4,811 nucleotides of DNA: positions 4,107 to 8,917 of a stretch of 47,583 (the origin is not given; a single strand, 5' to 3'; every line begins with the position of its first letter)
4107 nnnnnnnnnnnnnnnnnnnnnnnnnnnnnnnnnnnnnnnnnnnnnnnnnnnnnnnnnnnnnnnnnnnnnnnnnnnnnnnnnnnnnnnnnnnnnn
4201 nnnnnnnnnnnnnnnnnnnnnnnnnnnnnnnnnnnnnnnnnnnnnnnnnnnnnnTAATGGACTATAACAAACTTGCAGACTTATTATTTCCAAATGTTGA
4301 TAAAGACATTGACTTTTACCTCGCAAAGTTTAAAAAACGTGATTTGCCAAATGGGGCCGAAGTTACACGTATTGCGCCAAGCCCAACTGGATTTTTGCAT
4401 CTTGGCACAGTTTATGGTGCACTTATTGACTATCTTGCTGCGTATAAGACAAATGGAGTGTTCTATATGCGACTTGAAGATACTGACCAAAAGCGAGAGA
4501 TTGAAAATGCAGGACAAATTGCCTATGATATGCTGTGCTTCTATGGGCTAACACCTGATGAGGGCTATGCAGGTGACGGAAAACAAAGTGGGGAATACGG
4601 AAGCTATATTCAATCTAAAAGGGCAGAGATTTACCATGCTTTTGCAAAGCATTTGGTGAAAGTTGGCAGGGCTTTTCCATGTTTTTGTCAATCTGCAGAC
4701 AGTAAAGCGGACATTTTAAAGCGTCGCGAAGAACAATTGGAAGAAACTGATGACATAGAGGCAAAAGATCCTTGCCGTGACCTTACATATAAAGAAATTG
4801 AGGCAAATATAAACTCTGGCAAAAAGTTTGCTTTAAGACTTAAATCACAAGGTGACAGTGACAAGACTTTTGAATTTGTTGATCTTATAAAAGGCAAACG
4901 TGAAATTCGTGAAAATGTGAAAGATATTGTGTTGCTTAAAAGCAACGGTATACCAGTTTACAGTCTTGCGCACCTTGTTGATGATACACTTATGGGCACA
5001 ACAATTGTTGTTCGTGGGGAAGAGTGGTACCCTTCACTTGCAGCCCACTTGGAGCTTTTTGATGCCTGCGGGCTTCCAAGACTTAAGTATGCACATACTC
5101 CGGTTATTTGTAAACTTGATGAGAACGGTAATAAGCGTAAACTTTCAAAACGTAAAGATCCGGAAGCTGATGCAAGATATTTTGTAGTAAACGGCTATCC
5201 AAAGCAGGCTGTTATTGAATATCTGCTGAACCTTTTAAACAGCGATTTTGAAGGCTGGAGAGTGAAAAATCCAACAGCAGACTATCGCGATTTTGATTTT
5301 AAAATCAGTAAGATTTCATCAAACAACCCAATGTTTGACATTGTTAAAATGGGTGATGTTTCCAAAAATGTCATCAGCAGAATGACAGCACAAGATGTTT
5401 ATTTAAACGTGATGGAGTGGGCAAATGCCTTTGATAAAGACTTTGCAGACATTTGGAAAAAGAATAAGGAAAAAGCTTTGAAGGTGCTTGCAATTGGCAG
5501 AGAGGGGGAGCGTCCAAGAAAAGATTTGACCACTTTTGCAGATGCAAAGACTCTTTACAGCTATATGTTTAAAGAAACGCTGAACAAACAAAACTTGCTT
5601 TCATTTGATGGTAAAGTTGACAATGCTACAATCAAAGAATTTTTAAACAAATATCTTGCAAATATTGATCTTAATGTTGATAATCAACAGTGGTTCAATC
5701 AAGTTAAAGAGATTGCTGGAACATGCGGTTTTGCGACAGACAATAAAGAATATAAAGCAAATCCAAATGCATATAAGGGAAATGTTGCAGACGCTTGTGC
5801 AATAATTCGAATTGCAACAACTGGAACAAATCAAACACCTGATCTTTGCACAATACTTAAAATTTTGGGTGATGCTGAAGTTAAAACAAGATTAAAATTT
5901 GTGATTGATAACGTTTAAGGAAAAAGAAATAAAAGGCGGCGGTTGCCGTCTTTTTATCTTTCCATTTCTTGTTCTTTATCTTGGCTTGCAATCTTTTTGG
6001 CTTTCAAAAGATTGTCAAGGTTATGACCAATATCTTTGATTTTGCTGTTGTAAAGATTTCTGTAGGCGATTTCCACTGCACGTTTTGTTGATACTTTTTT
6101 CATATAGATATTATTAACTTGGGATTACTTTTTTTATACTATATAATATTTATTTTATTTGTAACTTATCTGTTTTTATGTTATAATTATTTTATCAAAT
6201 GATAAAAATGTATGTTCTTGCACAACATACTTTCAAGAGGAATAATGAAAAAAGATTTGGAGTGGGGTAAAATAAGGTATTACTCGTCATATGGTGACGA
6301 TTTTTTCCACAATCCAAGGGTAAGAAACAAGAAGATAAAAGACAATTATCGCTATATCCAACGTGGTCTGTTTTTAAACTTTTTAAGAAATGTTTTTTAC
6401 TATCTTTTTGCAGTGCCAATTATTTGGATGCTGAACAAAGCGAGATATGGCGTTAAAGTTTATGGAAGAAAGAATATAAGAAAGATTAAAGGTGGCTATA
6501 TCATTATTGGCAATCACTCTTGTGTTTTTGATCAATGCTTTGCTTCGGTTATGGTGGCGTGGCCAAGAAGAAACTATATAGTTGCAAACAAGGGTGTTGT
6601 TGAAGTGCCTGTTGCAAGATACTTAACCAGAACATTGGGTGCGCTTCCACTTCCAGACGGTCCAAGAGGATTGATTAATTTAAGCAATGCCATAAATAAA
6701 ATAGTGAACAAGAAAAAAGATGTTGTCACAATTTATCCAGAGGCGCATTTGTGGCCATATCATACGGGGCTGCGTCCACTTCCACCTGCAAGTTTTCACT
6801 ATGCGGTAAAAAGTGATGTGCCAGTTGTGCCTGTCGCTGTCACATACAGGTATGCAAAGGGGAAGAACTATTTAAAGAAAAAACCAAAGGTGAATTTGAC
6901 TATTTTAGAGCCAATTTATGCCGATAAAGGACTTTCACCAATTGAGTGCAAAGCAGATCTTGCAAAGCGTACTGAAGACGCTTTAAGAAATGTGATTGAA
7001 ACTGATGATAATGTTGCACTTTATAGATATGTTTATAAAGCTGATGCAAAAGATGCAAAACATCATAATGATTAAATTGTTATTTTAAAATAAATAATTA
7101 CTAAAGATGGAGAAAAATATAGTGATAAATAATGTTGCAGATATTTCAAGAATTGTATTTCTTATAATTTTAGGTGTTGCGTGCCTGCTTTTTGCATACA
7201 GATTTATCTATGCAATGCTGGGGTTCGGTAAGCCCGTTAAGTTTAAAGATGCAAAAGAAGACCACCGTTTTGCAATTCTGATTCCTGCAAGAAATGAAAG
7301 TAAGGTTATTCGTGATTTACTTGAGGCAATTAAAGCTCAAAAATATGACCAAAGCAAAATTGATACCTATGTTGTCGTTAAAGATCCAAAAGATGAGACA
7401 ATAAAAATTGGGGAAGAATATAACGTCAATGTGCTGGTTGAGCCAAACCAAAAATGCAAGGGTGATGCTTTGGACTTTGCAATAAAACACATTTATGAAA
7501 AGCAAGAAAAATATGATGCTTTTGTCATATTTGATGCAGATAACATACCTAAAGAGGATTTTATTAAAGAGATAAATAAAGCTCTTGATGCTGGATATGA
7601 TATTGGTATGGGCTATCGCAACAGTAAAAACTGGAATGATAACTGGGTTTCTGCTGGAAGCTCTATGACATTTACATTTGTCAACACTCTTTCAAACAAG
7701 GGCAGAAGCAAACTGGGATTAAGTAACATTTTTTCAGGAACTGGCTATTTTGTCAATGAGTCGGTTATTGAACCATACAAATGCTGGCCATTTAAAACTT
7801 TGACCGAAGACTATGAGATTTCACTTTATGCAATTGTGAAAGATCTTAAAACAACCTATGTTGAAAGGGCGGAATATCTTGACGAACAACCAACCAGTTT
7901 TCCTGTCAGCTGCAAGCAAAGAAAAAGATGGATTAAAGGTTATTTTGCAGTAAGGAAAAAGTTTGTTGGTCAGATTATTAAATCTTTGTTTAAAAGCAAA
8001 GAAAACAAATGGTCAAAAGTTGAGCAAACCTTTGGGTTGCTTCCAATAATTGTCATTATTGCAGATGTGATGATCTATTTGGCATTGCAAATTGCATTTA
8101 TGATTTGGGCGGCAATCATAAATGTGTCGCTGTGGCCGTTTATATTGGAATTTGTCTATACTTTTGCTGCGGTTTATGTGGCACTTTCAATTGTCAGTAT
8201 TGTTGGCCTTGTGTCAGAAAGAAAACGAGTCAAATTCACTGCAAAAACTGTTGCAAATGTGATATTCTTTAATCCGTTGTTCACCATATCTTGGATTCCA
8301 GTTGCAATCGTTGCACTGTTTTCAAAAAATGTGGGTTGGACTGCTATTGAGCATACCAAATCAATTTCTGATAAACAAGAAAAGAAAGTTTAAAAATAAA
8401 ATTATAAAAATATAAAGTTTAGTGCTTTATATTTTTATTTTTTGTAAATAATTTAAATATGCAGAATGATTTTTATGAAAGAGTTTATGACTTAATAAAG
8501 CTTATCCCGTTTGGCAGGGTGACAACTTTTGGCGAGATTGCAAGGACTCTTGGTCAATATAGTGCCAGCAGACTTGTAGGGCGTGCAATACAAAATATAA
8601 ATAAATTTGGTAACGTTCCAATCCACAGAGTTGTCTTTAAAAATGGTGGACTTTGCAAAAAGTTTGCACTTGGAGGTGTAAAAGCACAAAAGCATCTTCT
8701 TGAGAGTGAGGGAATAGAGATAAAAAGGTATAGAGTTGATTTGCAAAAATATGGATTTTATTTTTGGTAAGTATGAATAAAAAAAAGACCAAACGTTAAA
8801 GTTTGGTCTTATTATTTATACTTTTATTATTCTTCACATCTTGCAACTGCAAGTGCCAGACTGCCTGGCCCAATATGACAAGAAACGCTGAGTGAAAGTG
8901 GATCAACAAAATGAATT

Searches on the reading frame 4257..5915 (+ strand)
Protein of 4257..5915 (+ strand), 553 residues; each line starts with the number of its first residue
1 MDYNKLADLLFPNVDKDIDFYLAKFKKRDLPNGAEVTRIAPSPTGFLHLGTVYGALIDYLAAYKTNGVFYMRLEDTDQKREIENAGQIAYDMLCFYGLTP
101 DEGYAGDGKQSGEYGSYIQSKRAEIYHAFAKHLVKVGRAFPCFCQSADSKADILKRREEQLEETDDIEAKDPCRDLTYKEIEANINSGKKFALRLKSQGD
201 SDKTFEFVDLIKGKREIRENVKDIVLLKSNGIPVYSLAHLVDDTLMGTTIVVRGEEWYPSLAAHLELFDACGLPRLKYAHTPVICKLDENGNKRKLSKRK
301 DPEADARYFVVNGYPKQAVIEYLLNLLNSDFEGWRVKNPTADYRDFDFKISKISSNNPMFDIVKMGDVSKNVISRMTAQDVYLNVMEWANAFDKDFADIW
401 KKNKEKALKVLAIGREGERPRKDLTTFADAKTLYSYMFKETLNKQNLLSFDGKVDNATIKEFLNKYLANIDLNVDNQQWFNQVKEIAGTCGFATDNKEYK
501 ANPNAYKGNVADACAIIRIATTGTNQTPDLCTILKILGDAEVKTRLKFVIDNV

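Call 36: search_protein_families(library=pfam, proteins=[window:4257-5915:+], max_evalue=0.001)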
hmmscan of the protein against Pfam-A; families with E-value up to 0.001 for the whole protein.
window:4257-5915:+ (553 aa): 2 families
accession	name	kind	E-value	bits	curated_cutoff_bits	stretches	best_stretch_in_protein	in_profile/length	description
PF00749.27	tRNA-synt_1c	-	2e-56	191.7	23.4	1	36-325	3-274/314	tRNA synthetases class I (E and Q), catalytic domain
PF19269.4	Anticodon_2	-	1.9e-05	25.5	23.6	1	512-549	103-140/141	Anticodon binding domain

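Call 61: find_homologous_proteins(query=window:4257-5915:+, max_evalue=1e-50)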
Query window:4257-5915:+ (553 aa): 7983 proteins with E <= 1e-50 among 8000 candidates; the best 120 are listed.
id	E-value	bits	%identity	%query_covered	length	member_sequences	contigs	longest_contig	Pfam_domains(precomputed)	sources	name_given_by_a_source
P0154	0.0e+0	1267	100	100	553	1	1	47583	PF19269.5,PF00749.28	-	-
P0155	0.0e+0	1171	91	100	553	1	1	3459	PF19269.5,PF00749.28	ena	-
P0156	0.0e+0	1114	87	100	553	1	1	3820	PF19269.5,PF00749.28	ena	-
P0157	0.0e+0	1102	87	100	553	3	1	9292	PF19269.5,PF00749.28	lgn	-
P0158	5.4e-297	1004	77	100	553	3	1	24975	PF19269.5,PF00749.28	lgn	-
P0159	2.3e-295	999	78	100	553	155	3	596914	PF19269.5,PF00749.28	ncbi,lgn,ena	-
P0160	4.4e-295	998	78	100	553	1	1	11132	PF19269.5,PF00749.28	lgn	-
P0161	5.4e-294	994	78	100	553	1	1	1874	PF19269.5,PF00749.28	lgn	-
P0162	3.2e-290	982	77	99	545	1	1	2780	PF19269.5,PF00749.28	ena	-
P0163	6.8e-289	977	75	100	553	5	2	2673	PF19269.5,PF00749.28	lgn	-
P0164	2.3e-288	976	76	100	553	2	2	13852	PF19269.5,PF00749.28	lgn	-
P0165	3.0e-286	969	75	100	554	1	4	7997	PF19269.5,PF00749.28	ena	-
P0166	1.1e-282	957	74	100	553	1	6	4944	PF19269.5,PF00749.28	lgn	-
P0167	4.9e-282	955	73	100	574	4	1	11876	PF19269.5,PF00749.28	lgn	-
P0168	4.9e-277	938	73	100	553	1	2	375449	PF19269.5,PF00749.28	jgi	-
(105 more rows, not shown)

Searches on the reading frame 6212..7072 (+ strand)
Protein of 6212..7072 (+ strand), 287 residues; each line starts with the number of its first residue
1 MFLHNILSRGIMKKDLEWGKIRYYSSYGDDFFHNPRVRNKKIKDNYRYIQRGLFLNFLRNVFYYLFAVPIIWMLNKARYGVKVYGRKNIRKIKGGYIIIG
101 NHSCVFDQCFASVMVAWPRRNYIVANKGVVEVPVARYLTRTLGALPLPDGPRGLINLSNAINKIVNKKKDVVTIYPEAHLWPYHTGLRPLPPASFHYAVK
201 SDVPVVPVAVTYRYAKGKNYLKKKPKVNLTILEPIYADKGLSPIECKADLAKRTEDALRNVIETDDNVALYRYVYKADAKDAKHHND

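Call 36: search_protein_families(library=pfam, proteins=[window:6212-7072:+], max_evalue=0.001)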
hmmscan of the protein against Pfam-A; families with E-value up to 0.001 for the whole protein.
window:6212-7072:+ (287 aa): 1 family
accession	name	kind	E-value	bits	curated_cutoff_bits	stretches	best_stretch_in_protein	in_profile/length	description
PF01553.26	Acyltransferase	-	1.5e-13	51.1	23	1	81-210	2-131/132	Acyltransferase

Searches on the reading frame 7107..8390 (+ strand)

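Call 36: search_protein_families(library=pfam, proteins=[window:7107-8390:+], max_evalue=0.001)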
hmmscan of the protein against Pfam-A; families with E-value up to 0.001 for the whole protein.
window:7107-8390:+ (428 aa): 3 families
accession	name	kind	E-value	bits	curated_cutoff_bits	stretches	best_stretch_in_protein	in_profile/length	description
PF13641.12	Glyco_tranf_2_3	-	4.3e-20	73.2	27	1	53-278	1-230/230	Glycosyltransferase like family 2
PF13632.12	Glyco_trans_2_3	-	7.5e-17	62.2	27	1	139-344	2-187/198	Glycosyl transferase family group 2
PF00535.33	Glycos_transf_2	-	1.1e-13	52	23.3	1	57-200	2-141/168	Glycosyl transferase family 2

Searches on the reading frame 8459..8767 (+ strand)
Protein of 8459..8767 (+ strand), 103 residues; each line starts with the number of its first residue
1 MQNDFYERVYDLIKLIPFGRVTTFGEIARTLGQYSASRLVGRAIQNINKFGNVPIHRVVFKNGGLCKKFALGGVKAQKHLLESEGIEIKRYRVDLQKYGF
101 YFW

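Call 36: search_protein_families(library=pfam, proteins=[window:8459-8767:+], max_evalue=0.001)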
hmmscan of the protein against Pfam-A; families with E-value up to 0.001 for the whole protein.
window:8459-8767:+ (103 aa): 1 family
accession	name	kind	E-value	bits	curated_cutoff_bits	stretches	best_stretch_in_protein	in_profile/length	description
PF01035.26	DNA_binding_1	-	5.6e-22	77.8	27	1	4-86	1-81/81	6-O-methylguanine DNA methyltransferase, DNA binding domain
